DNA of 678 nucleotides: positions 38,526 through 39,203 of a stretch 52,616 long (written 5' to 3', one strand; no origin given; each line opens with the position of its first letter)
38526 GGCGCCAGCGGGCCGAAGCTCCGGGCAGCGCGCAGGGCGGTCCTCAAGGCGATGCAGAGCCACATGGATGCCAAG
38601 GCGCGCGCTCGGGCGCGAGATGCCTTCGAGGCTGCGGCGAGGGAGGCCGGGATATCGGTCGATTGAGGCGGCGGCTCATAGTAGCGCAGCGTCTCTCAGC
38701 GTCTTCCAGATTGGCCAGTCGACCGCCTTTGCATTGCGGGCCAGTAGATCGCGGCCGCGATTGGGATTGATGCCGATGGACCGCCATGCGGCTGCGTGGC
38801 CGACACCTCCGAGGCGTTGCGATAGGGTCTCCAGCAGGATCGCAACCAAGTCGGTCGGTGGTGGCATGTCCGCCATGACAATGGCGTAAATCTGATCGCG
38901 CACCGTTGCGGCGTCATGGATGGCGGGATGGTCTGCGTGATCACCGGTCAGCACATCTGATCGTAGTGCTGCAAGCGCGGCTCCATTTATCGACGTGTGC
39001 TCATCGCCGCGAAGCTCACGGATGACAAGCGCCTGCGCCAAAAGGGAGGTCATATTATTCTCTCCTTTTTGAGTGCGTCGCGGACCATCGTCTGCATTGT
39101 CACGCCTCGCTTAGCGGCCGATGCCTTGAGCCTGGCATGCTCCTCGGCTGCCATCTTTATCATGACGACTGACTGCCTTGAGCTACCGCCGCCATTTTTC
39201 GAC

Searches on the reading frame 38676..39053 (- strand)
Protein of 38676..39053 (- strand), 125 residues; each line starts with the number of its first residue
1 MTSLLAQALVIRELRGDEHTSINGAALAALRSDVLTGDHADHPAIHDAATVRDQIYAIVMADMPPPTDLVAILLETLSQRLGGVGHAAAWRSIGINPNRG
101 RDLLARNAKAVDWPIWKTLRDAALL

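Call 28: search_protein_families(library=pfam, alignment_id=A4, max_evalue=0.01)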
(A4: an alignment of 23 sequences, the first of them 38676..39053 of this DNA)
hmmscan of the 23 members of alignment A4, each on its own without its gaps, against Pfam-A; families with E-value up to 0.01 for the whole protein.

A. member 1, window:38676-39053:- (125 aa): 0 families

B. families by the number of members that match (of 23 scanned): 5 families
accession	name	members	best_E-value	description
PF00589.27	Phage_integrase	1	4.1e-22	Phage integrase family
PF24746.1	DUF7694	1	6.6e-22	Domain of unknown function (DUF7694)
PF05565.16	Sipho_Gp157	1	1.6e-19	Siphovirus Gp157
PF23807.1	RHH_10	1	0.00035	Ribbon-helix-helix protein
PF22513.2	FitA-like_RHH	1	0.009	Antitoxin FitA-like, ribbon-helix-helix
